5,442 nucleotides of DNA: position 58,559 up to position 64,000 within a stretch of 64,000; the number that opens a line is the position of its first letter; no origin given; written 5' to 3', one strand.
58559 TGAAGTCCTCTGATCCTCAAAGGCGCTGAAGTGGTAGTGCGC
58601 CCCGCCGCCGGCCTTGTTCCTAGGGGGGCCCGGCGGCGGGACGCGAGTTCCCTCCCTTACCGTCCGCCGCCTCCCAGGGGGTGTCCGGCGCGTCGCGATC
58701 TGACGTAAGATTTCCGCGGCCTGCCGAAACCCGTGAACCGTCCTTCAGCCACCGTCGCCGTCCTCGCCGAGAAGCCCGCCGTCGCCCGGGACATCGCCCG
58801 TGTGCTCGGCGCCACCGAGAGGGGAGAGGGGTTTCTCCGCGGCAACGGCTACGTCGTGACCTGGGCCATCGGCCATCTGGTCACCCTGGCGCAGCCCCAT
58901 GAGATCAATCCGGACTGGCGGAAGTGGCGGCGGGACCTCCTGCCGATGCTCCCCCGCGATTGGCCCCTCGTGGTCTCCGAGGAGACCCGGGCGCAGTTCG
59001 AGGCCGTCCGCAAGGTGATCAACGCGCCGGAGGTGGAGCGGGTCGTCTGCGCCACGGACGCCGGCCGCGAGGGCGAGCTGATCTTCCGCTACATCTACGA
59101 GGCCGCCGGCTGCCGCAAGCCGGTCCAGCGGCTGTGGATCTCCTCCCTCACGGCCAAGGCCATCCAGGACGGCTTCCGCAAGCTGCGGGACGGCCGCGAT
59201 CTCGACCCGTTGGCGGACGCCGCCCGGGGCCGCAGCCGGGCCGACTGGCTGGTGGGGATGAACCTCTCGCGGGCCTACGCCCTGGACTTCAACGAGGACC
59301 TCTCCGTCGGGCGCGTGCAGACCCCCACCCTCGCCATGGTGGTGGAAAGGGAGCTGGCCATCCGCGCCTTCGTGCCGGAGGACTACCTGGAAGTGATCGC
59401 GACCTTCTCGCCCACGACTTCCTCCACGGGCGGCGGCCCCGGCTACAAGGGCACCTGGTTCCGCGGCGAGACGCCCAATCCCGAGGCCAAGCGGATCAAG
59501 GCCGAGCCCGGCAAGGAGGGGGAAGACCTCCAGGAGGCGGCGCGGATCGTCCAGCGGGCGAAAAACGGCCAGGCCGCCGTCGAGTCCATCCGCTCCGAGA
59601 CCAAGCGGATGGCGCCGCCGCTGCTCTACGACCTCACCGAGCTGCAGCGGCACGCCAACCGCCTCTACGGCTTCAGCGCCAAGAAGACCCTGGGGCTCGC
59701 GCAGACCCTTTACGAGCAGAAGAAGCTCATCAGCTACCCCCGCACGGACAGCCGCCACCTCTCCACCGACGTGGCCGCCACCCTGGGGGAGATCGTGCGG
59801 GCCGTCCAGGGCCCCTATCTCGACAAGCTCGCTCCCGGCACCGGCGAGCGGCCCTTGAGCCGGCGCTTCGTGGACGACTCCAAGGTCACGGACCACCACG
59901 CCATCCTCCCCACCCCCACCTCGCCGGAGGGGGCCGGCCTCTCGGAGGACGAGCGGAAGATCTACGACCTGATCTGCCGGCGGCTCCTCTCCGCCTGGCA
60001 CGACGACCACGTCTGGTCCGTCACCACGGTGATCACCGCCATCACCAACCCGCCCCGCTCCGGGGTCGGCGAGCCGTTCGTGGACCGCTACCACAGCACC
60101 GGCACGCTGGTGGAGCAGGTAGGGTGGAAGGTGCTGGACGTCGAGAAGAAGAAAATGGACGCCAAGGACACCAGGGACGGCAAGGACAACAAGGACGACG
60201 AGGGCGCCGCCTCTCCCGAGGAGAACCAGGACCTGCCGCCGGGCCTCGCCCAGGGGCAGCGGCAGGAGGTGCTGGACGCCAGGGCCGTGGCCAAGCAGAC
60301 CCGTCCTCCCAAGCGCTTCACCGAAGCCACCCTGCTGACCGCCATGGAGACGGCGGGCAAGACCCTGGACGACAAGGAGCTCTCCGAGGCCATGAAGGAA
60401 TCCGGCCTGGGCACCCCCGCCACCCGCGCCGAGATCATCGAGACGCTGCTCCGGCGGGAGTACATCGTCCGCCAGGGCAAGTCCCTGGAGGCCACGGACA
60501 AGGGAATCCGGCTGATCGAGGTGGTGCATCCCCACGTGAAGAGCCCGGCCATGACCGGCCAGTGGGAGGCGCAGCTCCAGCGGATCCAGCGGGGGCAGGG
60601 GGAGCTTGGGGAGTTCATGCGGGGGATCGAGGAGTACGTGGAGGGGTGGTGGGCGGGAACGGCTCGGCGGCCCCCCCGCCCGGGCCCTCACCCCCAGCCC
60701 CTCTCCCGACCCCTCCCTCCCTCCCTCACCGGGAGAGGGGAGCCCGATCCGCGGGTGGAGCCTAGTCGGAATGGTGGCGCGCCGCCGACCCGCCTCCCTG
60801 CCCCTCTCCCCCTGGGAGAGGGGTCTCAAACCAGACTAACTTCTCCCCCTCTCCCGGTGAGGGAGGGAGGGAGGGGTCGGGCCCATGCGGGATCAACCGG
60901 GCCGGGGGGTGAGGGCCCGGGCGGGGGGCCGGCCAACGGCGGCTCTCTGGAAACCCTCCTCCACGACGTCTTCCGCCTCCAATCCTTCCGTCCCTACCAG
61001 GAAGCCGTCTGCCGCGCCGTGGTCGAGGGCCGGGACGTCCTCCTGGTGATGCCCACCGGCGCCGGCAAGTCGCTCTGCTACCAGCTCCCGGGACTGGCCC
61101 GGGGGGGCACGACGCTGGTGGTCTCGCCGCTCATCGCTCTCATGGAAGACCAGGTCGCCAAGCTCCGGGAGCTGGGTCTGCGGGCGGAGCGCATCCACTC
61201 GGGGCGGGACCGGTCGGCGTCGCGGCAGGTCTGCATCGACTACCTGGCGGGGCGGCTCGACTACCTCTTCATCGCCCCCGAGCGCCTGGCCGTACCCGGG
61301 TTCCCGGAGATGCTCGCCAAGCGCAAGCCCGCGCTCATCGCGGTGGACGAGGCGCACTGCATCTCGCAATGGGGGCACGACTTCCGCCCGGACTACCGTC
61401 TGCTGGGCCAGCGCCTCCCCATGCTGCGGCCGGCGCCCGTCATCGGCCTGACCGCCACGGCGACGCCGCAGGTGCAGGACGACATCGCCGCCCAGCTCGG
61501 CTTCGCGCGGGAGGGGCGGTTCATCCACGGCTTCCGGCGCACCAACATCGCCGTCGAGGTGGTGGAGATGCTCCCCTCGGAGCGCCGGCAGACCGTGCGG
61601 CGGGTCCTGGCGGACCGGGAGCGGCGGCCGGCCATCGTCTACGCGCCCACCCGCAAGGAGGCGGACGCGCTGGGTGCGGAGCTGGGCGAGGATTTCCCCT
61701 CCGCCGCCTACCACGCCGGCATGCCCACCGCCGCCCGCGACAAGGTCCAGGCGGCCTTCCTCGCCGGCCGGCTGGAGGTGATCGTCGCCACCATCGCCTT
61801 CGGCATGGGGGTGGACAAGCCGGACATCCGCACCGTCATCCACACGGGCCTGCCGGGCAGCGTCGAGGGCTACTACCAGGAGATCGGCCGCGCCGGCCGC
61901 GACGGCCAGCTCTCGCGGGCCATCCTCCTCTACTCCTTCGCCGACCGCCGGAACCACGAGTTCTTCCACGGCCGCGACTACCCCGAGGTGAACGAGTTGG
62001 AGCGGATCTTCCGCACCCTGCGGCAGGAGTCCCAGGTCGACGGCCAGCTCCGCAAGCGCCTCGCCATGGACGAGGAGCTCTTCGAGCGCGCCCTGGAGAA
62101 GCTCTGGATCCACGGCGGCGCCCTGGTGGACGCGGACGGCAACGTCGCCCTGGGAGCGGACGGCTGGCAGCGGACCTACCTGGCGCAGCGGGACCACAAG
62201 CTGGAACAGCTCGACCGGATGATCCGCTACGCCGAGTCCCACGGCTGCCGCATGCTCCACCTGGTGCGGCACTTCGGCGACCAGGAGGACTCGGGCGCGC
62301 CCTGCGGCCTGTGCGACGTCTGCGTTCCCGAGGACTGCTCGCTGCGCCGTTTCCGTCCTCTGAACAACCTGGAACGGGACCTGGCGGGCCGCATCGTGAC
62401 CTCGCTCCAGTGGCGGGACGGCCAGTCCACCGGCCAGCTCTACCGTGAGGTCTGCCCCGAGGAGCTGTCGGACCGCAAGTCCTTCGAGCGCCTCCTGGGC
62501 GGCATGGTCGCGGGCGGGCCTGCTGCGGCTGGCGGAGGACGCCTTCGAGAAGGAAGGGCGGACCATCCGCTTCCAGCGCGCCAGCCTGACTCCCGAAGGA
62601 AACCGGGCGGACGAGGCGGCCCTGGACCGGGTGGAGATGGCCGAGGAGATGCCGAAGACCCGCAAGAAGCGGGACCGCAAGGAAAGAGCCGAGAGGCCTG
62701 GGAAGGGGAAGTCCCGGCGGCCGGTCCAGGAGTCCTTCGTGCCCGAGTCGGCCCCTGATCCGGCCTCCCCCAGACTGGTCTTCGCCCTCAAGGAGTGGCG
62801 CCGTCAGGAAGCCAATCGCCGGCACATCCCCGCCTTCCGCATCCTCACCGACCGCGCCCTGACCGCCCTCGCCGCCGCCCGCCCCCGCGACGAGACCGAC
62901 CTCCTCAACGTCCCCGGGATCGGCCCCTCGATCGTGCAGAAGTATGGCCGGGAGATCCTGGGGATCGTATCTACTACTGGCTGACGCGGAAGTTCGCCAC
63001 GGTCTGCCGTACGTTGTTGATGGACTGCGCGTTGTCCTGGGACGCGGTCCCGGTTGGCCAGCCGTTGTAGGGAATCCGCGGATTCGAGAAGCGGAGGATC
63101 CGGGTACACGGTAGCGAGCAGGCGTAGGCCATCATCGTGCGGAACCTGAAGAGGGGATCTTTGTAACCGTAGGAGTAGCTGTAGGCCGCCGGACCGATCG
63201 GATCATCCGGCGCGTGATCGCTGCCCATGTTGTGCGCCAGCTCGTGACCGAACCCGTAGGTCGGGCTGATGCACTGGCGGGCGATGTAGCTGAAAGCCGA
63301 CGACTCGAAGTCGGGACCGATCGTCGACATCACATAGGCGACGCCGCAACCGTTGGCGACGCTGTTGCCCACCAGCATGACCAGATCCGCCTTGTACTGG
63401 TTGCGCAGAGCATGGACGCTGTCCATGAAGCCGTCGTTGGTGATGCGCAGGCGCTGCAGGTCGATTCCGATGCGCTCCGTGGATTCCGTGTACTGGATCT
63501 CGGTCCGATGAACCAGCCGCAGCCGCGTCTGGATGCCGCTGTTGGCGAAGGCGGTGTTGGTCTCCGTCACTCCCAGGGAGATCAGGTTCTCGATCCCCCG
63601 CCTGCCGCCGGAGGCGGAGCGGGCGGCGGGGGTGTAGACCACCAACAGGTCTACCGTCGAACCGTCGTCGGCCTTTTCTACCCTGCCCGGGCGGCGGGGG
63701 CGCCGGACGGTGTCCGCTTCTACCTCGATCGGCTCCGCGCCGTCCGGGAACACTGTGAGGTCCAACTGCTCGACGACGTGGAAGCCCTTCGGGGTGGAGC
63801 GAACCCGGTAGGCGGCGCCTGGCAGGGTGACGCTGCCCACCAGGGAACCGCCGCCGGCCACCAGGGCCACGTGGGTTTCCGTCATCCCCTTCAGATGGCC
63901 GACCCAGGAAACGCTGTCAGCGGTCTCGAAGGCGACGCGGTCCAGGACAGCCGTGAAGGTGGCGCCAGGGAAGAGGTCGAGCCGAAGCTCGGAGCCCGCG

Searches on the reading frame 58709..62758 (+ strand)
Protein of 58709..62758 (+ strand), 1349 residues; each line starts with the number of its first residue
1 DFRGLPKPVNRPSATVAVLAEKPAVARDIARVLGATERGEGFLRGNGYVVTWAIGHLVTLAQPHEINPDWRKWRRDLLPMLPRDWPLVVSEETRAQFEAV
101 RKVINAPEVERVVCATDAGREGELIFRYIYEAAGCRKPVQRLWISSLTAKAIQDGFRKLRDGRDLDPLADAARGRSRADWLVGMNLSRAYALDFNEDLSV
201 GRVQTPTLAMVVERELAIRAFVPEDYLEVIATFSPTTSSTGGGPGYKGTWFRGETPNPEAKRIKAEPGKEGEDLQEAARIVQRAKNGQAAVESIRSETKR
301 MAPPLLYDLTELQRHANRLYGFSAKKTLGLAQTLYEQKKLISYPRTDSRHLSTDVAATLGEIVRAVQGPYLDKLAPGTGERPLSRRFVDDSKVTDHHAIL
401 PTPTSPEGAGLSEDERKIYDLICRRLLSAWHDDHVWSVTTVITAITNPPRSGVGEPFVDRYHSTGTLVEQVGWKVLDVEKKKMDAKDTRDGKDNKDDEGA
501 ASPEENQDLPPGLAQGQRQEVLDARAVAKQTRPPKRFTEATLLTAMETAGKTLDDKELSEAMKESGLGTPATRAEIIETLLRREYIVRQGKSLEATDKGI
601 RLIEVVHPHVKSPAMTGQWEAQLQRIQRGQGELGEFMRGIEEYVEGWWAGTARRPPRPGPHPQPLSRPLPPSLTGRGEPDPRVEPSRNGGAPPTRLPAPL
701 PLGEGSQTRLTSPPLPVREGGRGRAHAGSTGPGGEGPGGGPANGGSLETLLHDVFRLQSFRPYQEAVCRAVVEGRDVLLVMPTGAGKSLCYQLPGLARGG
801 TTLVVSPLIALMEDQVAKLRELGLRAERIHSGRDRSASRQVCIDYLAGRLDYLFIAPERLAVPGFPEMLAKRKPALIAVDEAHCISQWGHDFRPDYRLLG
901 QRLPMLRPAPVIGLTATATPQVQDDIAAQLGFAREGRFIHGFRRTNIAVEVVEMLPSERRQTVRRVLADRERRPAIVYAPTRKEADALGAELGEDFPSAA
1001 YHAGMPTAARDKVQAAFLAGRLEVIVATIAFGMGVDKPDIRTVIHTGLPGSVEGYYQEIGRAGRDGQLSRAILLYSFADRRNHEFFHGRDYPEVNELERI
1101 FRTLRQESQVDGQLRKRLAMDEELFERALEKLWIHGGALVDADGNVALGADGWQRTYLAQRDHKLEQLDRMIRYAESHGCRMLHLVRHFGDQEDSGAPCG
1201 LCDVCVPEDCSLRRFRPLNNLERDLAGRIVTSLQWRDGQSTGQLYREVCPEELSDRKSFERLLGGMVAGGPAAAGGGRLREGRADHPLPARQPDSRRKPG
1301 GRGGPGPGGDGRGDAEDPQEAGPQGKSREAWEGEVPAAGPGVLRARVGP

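Call 98: search_protein_families(library=pfam, proteins=[window:58709-62758:+], max_evalue=0.00001)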
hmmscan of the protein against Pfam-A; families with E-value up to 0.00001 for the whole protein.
window:58709-62758:+ (1349 aa): 6 families
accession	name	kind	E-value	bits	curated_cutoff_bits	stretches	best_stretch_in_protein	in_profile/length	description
PF01131.25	Topoisom_bac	-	3.4e-108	362.7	35.1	1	167-637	5-410/411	DNA topoisomerase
PF00270.35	DEAD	-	2.8e-25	89.4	26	1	761-923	1-165/167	DEAD/DEAH box helicase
PF00271.37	Helicase_C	-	7.9e-21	74.8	23.5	1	961-1066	4-110/110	Helicase conserved C-terminal domain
PF16124.10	RecQ_Zn_bind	-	6.4e-10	40.1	25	1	1159-1205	19-65/66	RecQ zinc-binding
PF01751.28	Toprim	-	6.5e-10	39.5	23.1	1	17-146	2-95/96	Toprim domain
PF04851.21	ResIII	-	2.2e-06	28.1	22.5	1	759-918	3-162/164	Type III restriction enzyme, res subunit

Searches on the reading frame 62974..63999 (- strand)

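Call 98: search_protein_families(library=pfam, proteins=[window:62974-63999:-], max_evalue=0.00001)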
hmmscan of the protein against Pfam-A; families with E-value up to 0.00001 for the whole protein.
window:62974-63999:- (341 aa): 3 families
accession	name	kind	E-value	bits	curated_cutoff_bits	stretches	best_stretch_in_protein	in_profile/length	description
PF13688.12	Reprolysin_5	-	7.4e-15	56.1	27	1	114-305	3-196/196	Metallo-peptidase family M12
PF13582.12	Reprolysin_3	-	2.2e-11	44.8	22.4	1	142-262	6-122/123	Metallo-peptidase family M12B Reprolysin-like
PF13583.11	Reprolysin_4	-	5.1e-11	43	22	1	115-310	4-190/203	Metallo-peptidase family M12B Reprolysin-like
